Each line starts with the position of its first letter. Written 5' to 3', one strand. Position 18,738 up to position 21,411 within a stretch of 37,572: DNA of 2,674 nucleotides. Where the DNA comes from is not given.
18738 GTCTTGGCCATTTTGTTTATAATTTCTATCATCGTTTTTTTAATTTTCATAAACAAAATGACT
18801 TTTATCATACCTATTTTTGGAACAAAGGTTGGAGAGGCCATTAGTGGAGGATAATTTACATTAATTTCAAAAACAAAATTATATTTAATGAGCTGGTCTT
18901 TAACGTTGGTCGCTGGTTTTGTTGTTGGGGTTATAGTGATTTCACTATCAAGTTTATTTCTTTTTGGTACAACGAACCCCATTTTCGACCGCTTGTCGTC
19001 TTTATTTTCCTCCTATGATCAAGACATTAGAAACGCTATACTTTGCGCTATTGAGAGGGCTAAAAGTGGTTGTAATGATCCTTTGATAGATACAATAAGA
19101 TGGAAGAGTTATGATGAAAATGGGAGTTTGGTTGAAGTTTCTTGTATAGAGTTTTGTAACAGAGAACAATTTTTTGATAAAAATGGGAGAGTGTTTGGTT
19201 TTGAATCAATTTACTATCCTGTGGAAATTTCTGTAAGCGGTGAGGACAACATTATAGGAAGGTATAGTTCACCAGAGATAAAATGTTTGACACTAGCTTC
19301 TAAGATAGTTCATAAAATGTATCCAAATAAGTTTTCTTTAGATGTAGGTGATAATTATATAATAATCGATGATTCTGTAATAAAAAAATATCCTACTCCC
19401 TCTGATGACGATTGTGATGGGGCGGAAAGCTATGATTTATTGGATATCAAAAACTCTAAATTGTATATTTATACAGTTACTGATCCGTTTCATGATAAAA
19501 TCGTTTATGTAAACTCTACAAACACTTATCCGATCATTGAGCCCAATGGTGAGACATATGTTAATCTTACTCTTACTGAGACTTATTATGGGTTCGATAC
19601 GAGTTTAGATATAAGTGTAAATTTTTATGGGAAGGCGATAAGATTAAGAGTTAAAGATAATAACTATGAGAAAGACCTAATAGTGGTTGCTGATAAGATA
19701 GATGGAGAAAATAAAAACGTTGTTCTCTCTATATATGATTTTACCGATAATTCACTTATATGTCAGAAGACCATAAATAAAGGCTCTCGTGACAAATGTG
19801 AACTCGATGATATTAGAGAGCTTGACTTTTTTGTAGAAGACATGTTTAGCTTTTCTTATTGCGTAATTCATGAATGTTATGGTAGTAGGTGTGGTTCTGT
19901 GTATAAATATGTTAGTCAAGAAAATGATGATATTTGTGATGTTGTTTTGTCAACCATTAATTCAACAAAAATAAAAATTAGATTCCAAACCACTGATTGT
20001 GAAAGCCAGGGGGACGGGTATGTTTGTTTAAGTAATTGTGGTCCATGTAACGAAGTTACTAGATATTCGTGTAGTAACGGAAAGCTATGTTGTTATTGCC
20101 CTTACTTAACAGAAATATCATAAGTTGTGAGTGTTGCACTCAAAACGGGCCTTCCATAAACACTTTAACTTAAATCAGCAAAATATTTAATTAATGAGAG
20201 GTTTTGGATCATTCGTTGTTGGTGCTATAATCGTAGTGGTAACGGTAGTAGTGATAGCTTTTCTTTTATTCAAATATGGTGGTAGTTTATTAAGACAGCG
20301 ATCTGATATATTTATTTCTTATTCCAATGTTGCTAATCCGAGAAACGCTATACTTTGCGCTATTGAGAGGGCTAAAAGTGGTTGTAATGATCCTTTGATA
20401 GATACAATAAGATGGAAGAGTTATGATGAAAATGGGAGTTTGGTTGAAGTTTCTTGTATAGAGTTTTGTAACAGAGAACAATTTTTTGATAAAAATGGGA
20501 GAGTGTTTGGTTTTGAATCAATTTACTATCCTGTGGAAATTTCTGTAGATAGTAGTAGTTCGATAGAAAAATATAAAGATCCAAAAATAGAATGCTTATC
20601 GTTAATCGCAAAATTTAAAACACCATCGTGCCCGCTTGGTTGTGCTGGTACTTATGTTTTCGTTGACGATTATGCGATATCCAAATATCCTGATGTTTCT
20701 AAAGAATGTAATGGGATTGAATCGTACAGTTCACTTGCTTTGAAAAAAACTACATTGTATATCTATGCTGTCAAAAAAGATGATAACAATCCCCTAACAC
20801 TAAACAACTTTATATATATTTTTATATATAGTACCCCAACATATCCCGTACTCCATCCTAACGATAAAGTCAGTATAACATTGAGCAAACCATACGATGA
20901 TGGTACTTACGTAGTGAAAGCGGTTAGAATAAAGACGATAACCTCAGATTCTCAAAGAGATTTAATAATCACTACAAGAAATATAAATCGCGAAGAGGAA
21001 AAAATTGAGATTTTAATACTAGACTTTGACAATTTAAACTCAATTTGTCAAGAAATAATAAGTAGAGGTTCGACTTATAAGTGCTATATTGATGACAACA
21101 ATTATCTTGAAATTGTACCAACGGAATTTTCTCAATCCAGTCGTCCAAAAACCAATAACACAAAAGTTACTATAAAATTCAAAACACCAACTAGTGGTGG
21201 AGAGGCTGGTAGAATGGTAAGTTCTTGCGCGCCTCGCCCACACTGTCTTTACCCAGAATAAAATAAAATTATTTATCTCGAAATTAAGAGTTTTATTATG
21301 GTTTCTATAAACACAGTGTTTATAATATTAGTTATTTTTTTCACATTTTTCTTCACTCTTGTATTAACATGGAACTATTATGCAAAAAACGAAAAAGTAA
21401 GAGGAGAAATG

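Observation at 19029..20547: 207-bp, 100% identical in-frame cassette shared by two otherwise diverged tandem paralogs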

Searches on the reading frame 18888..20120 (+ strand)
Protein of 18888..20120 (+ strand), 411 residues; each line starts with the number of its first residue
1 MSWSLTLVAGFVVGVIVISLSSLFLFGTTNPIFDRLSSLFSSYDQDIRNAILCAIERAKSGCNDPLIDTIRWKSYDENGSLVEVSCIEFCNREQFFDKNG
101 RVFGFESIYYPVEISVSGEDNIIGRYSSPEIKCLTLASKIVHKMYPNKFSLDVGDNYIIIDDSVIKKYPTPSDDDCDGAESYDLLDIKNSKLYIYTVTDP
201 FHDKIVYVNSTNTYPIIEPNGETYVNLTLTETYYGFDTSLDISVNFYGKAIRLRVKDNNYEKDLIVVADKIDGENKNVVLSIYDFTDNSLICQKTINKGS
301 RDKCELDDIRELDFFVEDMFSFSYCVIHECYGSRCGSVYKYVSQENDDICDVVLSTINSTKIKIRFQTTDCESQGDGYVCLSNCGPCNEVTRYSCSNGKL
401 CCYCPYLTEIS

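Call 9: search_protein_families(library=pfam, proteins=[window:18888-20120:+], max_evalue=0.1)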
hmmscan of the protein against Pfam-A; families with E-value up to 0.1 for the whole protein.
window:18888-20120:+ (411 aa): 0 families

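Call 11: find_encoding_contigs(protein=window:18888-20120:+, flank=10000, max_places=10)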
Protein window:18888-20120:+ (411 aa): 1 contig read that carries it; 1 place shown.
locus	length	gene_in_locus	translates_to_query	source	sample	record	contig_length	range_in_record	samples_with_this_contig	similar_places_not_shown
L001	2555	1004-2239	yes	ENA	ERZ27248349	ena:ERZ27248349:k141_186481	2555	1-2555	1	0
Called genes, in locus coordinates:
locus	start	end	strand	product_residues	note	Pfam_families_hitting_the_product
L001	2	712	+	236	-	?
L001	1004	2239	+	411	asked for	-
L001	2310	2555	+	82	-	?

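Call 14: find_homologous_proteins(query=window:18888-20120:+, max_evalue=0.001)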
Query window:18888-20120:+ (411 aa): 2 proteins with E <= 0.001 among 6340 candidates.
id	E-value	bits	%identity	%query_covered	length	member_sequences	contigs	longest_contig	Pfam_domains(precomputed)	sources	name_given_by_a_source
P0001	6.7e-277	936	100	100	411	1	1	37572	-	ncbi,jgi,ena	-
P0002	1.7e-69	253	41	89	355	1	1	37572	-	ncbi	-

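Call 24: search_protein_representatives(alignment_id=A2)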
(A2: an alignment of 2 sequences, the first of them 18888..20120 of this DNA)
Query: 2 sequences, 420 profile positions. Proteins with E-value up to 0.001 (for the whole library): 11; up to 1e-10: 2; up to 1e-30: 2. The best 11 are listed.
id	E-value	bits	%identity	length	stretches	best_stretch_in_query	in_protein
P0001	5.5e-249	842.7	-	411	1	1-420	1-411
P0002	6.3e-190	648.2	-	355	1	1-414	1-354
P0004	5.3e-07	45.5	-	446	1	6-137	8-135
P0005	3.0e-06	43.0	-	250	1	1-93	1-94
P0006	1.5e-05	40.7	-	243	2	4-124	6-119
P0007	1.3e-04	37.6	-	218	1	5-183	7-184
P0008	1.9e-04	37.1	-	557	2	8-123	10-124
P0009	3.2e-04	36.3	-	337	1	9-135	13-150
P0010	3.6e-04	36.2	-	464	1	1-180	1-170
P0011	3.8e-04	36.1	-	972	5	179-263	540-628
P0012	4.9e-04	35.7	-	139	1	45-134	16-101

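Call 27: find_encoding_contigs(protein=P0004, flank=8000, max_places=3)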
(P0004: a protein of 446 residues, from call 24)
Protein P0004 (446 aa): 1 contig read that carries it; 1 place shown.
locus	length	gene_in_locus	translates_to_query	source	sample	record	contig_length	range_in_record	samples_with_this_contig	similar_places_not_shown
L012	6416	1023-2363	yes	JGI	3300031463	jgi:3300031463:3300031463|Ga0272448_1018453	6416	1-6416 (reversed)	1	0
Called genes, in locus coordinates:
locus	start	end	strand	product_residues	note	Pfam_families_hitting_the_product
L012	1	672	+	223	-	?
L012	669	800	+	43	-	-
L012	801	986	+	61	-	-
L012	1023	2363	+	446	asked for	-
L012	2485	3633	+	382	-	-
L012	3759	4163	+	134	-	-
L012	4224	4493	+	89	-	-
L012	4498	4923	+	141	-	-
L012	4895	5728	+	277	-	-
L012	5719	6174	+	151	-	-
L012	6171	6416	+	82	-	?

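Call 28: find_encoding_contigs(protein=P0009, flank=8000, max_places=3)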
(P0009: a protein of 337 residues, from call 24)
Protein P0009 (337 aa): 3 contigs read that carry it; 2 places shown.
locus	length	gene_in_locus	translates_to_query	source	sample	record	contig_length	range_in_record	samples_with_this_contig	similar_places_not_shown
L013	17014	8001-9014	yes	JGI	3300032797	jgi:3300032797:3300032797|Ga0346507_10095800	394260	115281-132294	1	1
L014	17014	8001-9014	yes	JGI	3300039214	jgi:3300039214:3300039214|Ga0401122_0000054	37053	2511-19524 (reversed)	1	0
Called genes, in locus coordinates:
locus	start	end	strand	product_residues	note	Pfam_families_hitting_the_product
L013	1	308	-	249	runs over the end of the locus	-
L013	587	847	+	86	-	PF18929:DUF5678 (weak)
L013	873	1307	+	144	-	-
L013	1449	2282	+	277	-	PF01370:Epimerase, PF02719:Polysacc_synt_2, PF04321:RmlD_sub_bind, PF16363:GDP_Man_Dehyd (weak), PF07993:NAD_binding_4 (faint)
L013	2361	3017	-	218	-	-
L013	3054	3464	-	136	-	PF06825:HSBP1 (faint), PF10805:DUF2730 (faint)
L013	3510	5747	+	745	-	PF00437:T2SSE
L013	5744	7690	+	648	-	-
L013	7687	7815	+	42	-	-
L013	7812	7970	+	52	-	-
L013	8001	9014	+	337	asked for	-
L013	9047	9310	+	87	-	-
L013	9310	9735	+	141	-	-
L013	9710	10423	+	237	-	-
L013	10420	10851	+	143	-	-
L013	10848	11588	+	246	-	-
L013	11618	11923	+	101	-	-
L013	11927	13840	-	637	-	-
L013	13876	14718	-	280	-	-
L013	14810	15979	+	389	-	-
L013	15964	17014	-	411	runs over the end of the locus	-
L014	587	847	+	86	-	PF18929:DUF5678 (weak)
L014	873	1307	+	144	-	-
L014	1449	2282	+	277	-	PF01370:Epimerase, PF02719:Polysacc_synt_2, PF04321:RmlD_sub_bind, PF16363:GDP_Man_Dehyd (weak), PF07993:NAD_binding_4 (faint)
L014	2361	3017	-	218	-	-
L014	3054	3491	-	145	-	PF06825:HSBP1 (faint), PF10805:DUF2730 (faint)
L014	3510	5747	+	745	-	PF00437:T2SSE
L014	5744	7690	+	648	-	-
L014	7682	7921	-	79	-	-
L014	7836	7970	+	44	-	-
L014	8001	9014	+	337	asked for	-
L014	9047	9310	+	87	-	-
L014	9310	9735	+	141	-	-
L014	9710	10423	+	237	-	-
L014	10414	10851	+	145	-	-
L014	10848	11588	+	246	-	-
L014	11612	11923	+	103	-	-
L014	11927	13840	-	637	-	-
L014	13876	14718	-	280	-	-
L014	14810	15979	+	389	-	-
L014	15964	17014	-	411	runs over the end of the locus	-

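Call 29: find_encoding_contigs(protein=P0008, flank=8000, max_places=3)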
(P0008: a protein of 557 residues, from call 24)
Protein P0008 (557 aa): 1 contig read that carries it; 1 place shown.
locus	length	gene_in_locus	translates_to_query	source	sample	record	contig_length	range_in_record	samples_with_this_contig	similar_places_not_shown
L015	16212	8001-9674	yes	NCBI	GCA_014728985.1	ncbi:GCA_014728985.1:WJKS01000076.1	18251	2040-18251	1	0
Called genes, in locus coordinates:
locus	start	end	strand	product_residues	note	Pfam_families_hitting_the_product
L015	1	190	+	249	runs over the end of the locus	PF00590:TP_methylase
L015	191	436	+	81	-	PF04010:DUF357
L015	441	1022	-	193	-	-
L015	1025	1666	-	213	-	-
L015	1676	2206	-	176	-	-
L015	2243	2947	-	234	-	-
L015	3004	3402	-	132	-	-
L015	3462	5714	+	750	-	PF00437:T2SSE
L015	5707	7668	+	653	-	-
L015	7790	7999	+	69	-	-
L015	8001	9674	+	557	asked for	-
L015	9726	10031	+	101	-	-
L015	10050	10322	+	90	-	-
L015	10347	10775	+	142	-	-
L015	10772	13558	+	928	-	PF01464:SLT, PF13529:Peptidase_C39_2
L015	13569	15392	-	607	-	PF13529:Peptidase_C39_2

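Call 50: predict_structure(alignment_id=A4)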
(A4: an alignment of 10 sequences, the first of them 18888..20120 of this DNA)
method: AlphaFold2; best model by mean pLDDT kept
length: 411 residues; sequences in the alignment: 10
mean_pLDDT: 71.4   pTM: 0.67
mean pLDDT of the five models: 71.4, 70.3, 70.2, 70.1, 64.5
residues with pLDDT >= 90: 107; 70-90: 143; 50-70: 74; < 50: 87
segments of 3 or more residues with pLDDT < 50: 35-41, 143-154, 231-246, 334-336, 372-411
pLDDT, mean of each block of 10 residues (from residue 1): 65 81 62 47 75 90 91 91 93 84 81 89 71 83 41 63 88 79 90 82 77 88 73 39 49 91 91 79 94 92 91 84 55 51 53 57 82 38 38 34 32 27
secondary structure, 60 per line:
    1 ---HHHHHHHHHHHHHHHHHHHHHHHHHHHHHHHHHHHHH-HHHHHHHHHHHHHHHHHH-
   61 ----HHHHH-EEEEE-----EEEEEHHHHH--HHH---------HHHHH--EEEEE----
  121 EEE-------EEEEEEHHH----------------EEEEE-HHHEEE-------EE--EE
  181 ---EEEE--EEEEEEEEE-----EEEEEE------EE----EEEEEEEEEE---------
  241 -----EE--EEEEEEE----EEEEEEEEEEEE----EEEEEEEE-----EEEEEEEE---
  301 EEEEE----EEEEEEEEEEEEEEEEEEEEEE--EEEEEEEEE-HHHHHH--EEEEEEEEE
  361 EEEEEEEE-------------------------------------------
elements in order: H4-40 H42-59 H65-69 E71-75 E81-85 H86-90 H105-109 E112-116 E121-123 E131-136 E156-160 E165-167 E184-187 E190-198 E204-209 E222-231 E250-256 E261-272 E277-284 E290-297 E301-305 E310-331 E334-342 H344-349 E352-368

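Call 52: fold_search(model_id=the predicted structure, library=pdb)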
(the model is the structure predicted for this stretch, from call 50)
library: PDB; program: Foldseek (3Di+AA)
matches with E <= 10: 725; with E <= 0.001: 0
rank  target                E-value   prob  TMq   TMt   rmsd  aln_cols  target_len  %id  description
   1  3h71_A                3.4e-03  0.63  0.14  0.13  14.9       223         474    8  Crystal structure of Streptococcus pneumoniae D39 neuraminidase A precursor (NanA) (released 2009-05-12)
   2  2vvz_A                3.8e-03  0.57  0.13  0.12  15.9       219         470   10  Structure of the catalytic domain of Streptococcus pneumoniae sialidase NanA (released 2008-06-24)
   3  2w20_A                8.9e-03  0.44  0.14  0.13  15.5       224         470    9  Structure of the catalytic domain of the native NanA sialidase from Streptococcus pneumoniae (released 2008-12-23)
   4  7a54_A                1.3e-02  0.33  0.13  0.12  15.1       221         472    8  Two copies of the catalytic domain of NanA sialidase from Streptococcus pneumoniae juxtaposed in the P212121 space gro (released 2020-11-18)
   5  3h71_B                1.5e-02  0.41  0.13  0.12  15.3       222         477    8  Crystal structure of Streptococcus pneumoniae D39 neuraminidase A precursor (NanA) (released 2009-05-12)
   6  2ya7_A                1.8e-02  0.38  0.14  0.13  15.2       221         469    9  Crystal structure of Streptococcus pneumoniae NanA (TIGR4) in complex with Zanamivir (released 2011-04-27)
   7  2ya7_B                1.9e-02  0.38  0.14  0.12  15.5       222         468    9  Crystal structure of Streptococcus pneumoniae NanA (TIGR4) in complex with Zanamivir (released 2011-04-27)
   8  3u2g                  1.9e-02  0.35  0.12  0.18  25.3       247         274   11  Crystal structure of the C-terminal DUF1608 domain of the Methanosarcina acetivorans S-layer (MA0829) protein (released 2012-07-04)
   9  1qex_A                2.2e-02  0.08  0.10  0.12  19.4       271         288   11  BACTERIOPHAGE T4 GENE PRODUCT 9 (GP9), THE TRIGGER OF TAIL CONTRACTION AND THE LONG TAIL FIBERS CONNECTOR (released 1999-10-05)
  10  9ftq                  2.9e-02  0.18  0.13  0.07  17.4       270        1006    8  Drosophila golgi alpha-mannosidase II (dGMII) in complex with swainsonine-configured alkyl indolizidine (released 2024-10-09)
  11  4c9z_A                3.1e-02  0.44  0.12  0.22  15.6       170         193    6  Crystal structure of Siah1 at 1.95 A resolution (released 2013-10-16)
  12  2ya4_A                3.3e-02  0.28  0.13  0.12  15.3       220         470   10  Crystal structure of Streptococcus pneumoniae NanA (TIGR4) (released 2011-04-27)
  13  2w20_B                3.7e-02  0.25  0.14  0.13  15.4       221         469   10  Structure of the catalytic domain of the native NanA sialidase from Streptococcus pneumoniae (released 2008-12-23)
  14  2ya4_B                4.9e-02  0.23  0.14  0.12  15.0       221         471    8  Crystal structure of Streptococcus pneumoniae NanA (TIGR4) (released 2011-04-27)
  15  3e85                  5.4e-02  0.33  0.11  0.24  12.9       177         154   11  Crystal Structure of Pathogenesis-related Protein LlPR-10.2B from yellow lupine in complex with Diphenylurea (released 2009-03-03)
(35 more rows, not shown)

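Call 60: find_encoding_contigs(protein=P0010, flank=8000, max_places=3)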
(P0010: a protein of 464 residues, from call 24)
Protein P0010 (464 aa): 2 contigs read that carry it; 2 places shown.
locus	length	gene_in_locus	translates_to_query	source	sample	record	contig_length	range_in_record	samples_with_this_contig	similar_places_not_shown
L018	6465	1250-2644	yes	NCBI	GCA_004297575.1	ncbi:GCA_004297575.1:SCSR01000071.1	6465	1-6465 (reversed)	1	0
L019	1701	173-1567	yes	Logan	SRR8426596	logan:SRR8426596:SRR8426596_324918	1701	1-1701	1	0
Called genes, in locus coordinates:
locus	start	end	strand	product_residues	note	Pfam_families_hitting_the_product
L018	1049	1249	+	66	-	-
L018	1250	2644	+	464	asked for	-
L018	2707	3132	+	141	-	-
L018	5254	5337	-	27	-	-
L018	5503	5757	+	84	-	-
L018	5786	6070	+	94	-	-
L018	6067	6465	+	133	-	?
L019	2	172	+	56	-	?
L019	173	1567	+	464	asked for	-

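Call 61: find_encoding_contigs(protein=P0006, flank=8000, max_places=3)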
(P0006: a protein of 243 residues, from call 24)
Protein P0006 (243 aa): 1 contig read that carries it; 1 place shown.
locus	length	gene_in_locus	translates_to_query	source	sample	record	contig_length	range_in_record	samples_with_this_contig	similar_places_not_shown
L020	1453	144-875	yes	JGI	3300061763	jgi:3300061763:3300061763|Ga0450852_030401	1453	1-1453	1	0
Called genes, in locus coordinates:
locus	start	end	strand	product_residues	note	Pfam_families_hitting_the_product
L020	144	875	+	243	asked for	-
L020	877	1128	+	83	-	-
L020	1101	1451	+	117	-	?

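Call 65: search_protein_families(library=ncbifam, proteins=[window:18888-20120:+], max_evalue=1)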
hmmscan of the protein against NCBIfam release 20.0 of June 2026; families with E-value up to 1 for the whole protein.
window:18888-20120:+ (411 aa): 0 families

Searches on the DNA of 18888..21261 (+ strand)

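Call 63: search_dna_similar(query=window:18888-21261:+, collection=phages, mode=distant, max_rows=5)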
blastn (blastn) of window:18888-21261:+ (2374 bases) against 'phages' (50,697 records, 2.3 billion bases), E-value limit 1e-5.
No match.

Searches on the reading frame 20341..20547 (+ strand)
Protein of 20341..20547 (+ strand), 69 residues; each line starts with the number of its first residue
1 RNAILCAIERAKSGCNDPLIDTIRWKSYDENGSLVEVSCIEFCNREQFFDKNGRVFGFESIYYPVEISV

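Call 26: find_related_loci(query=window:20341-20547:+, collection=metagenome_contigs, flank=10000)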
Query seq(69 aa) (69 aa) in metagenome_contigs; peptide patterns used: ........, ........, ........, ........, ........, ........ (x = any residue, [..] = any of these).
112 stretches matched a pattern; 1 encode a relative of the query (tblastn E <= 1e-3); 1 distinct loci.
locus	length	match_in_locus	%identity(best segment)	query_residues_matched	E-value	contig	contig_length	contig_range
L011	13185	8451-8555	37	24-55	8e-6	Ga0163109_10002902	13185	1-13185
